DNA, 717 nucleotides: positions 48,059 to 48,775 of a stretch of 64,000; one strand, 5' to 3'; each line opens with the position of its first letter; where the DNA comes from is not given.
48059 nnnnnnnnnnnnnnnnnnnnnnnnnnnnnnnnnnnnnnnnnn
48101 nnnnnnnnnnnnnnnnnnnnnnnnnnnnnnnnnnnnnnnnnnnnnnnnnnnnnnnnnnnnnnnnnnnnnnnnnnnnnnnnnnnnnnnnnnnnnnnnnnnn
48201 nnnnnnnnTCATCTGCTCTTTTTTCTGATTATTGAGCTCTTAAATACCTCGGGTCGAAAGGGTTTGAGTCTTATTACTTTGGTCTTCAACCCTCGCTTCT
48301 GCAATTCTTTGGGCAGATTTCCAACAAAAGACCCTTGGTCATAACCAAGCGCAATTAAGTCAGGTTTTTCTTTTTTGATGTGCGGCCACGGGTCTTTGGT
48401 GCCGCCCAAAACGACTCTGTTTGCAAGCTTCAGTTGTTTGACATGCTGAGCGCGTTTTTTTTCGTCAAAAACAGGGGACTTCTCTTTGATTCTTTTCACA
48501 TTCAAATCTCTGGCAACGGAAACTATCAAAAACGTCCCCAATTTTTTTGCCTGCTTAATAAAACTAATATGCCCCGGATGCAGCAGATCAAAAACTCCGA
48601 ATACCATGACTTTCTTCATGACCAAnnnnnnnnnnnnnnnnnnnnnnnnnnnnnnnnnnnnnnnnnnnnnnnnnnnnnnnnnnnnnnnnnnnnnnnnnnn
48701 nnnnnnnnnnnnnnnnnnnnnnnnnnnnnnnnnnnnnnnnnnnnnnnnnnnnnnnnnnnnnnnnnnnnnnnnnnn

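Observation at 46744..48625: FMN riboswitch controlling an ImpX-like DMT transporter, downstream of a split RibF (monofunctional riboflavin kinase plus RibL/TagD-like FMN adenylyltransferase)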

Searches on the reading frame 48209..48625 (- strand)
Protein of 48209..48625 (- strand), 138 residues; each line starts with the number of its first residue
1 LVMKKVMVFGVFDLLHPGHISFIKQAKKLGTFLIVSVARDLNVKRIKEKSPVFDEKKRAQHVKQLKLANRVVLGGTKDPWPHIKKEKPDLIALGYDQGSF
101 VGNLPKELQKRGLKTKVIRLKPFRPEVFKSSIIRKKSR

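Call 4: search_protein_families(library=pfam, proteins=[window:48209-48625:-], max_evalue=0.01)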
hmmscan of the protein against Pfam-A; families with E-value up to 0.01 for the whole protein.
window:48209-48625:- (138 aa): 2 families
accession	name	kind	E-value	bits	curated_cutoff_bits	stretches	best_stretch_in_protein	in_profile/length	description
PF01467.32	CTP_transf_like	-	8.2e-17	62.1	21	1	8-135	2-132/133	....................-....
PF06574.18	FAD_syn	-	0.0097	16.2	27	0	4-30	7-33/158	FAD synthetase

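Call 5: search_protein_families(library=ncbifam, proteins=[window:48209-48625:-], max_evalue=0.01)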
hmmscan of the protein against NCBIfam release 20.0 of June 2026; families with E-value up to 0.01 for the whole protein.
window:48209-48625:- (138 aa): 12 families
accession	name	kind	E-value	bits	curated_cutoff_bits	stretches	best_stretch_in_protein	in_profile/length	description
TIGR02199.1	rfaE_dom_II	equivalog_domain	3.4e-19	69.1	181.5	1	5-118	13-127/144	D-glycero-beta-D-manno-heptose 1-phosphate adenylyltransferase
TIGR00125.1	cyt_tran_rel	domain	4.1e-16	58.9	27.7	1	6-69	2-63/65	adenylyltransferase/cytidyltransferase family protein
NF008454.0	PRK11316.1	equivalog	4.1e-16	58.7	521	1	5-120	342-458/475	bifunctional D-glycero-beta-D-manno-heptose-7-phosphate kinase/D-glycero-beta-D-manno-heptose 1-phosphate adenylyltransferase HldE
TIGR01518.1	g3p_cytidyltrns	equivalog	9e-11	42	165.4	1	6-98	1-94/125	glycerol-3-phosphate cytidylyltransferase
NF001985.0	PRK00777.1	subfamily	9.6e-09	35.5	104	1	3-64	4-64/157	pantetheine-phosphate adenylyltransferase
NF045965.1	RibF_rel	equivalog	1.3e-07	31.4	200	1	4-73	13-89/279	FAD synthase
NF005518.0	PRK07143.1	equivalog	2.9e-07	30.2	232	1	4-73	16-87/281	hypothetical protein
TIGR01510.1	coaD_prev_kdtB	equivalog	0.00016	21.7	103.3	1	9-65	5-55/155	pantetheine-phosphate adenylyltransferase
NF041124.1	CoaD_Thcocales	equivalog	0.00025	21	290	1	3-47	4-48/156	phosphopantetheine adenylyltransferase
NF002250.0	PRK01170.1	subfamily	0.00029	20.4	489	1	5-66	2-63/322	bifunctional pantetheine-phosphate adenylyltransferase/NTP phosphatase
NF004162.0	PRK05627.1-5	equivalog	0.0027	17.2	241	1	5-68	15-81/304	bifunctional riboflavin kinase/FAD synthetase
TIGR01526.1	nadR_NMN_Atrans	equivalog_domain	0.0094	15.2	341.15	0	5-64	3-59/325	nicotinamide-nucleotide adenylyltransferase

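Call 21: find_homologous_proteins(query=window:48209-48625:-)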
Query window:48209-48625:- (138 aa): 2252 proteins with E <= 0.001 among 2259 candidates; the best 120 are listed.
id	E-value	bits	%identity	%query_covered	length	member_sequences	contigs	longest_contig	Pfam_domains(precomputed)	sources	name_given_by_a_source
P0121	1.2e-81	289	100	99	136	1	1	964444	PF01467.33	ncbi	ncbi:MAG: adenylyltransferase/cytidyltransferase family protein [Candidatus Doudnabacteria bacterium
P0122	1.6e-79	282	100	96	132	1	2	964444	PF01467.33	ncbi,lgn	-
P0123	3.0e-72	259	86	97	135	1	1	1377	PF01467.33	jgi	jgi:FAD synthetase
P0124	1.1e-68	247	85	97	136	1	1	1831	PF01467.33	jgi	jgi:FAD synthetase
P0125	2.2e-68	246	85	94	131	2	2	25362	PF01467.33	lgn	-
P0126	5.4e-68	245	84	96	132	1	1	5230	PF01467.33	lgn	-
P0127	1.3e-67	243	81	97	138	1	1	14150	PF01467.33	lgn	-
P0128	2.3e-67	243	81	99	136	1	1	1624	PF01467.33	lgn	-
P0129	1.2e-66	240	83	97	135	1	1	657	PF01467.33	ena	-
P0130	1.7e-66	240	84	99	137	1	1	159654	PF01467.33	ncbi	ncbi:MAG: adenylyltransferase/cytidyltransferase family protein [Candidatus Doudnabacteria bacterium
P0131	2.4e-65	236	82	91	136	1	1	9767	PF01467.33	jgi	jgi:FAD synthetase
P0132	3.5e-65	236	80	97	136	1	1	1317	PF01467.33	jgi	jgi:FAD synthetase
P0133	3.9e-65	235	82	94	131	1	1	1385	PF01467.33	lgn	-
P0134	4.8e-65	235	81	97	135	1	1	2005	PF01467.33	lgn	-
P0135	7.3e-65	235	83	94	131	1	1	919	PF01467.33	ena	-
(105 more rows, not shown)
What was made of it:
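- Checked: The nucleotidyltransferase more likely starts at ATG 48619 (136 aa, as in NCBI's P0121, call 21) than at TTG 48625.
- JGI and NCBI name homologues 'FAD synthetase/synthase' (call 21).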

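Call 23: search_solved_structures(query=window:48209-48625:-, max_evalue=0.001, show_alignments=3)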
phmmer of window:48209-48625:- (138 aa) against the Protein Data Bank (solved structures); distinct sequences matched with E-value up to 0.001: 12.
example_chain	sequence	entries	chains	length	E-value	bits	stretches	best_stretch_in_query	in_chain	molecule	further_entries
3glv_A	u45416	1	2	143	1.2e-27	99.6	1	3-136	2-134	Lipopolysaccharide core biosynthesis protein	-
3elb_A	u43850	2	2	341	2e-12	50.3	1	6-72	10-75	Ethanolamine-phosphate cytidylyltransferase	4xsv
2b7l_A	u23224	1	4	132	9.5e-11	44.9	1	3-100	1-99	glycerol-3-phosphate cytidylyltransferase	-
5x9q_A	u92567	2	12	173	1.4e-09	41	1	6-131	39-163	Putative cytidylyltransferase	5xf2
1coz_A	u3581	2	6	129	4e-09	39.6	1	3-57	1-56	PROTEIN (GLYCEROL-3-PHOSPHATE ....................) | glycerol-3-phosphate cytidylyltransferase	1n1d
5x3d_A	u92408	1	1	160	5.3e-05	26.3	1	11-99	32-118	Phosphoenolpyruvate phosphomutase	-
9hsg_A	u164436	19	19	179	5.7e-05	26.2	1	7-80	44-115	choline-phosphate cytidylyltransferase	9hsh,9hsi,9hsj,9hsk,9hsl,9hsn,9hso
9hsm_A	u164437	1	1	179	5.7e-05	26.2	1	7-80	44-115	choline-phosphate cytidylyltransferase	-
4zcp_A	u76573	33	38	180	5.8e-05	26.1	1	7-80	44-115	Cholinephosphate cytidylyltransferase | Choline-phosphate cytidylyltransferase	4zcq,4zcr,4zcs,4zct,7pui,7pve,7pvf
4mvd_B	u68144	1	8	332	0.00028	23.9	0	6-76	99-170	Choline-phosphate cytidylyltransferase A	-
4mvc_A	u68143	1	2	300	0.00037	23.5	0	6-76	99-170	Choline-phosphate cytidylyltransferase A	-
3hl4_A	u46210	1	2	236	0.00049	23.2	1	6-75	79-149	Choline-phosphate cytidylyltransferase A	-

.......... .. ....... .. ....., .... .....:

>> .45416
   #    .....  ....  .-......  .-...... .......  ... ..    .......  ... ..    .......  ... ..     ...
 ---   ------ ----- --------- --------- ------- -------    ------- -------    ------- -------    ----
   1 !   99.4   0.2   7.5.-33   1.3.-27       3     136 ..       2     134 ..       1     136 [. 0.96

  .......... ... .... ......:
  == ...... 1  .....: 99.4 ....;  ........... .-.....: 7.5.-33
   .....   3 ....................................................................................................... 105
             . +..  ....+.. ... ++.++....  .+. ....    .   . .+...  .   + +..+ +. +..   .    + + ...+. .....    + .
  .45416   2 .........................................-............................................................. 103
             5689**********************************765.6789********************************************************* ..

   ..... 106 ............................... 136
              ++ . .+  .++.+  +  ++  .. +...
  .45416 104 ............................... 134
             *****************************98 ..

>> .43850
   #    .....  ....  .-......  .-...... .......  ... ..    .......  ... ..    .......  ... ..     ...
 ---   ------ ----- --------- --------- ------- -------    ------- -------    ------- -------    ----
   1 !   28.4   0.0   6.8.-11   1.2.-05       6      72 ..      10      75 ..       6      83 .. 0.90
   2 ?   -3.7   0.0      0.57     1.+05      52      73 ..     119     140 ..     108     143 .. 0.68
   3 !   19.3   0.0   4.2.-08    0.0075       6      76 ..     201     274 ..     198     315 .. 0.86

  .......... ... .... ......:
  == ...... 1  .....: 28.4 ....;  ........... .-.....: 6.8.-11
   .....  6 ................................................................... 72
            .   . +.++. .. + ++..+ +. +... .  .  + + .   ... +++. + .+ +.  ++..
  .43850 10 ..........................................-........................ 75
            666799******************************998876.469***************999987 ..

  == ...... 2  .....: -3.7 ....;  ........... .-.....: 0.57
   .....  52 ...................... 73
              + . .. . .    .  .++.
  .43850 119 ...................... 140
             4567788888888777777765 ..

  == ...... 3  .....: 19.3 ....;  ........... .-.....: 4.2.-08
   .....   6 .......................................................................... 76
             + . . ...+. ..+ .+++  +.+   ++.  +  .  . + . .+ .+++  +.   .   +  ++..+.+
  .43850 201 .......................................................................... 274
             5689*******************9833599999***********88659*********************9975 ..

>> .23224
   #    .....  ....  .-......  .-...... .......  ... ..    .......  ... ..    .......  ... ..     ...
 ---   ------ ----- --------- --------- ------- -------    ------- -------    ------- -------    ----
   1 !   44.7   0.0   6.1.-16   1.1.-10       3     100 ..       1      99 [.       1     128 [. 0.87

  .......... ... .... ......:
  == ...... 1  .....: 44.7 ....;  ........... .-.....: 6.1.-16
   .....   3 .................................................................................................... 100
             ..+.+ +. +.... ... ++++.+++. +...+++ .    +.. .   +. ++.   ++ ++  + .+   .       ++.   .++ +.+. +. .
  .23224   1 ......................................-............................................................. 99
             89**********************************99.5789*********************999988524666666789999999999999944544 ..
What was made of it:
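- On RibL-type (archaeal) FAD synthetase, K14656: PDB 3glv scores 1e-27 against TarD 1e-10 (call 23).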
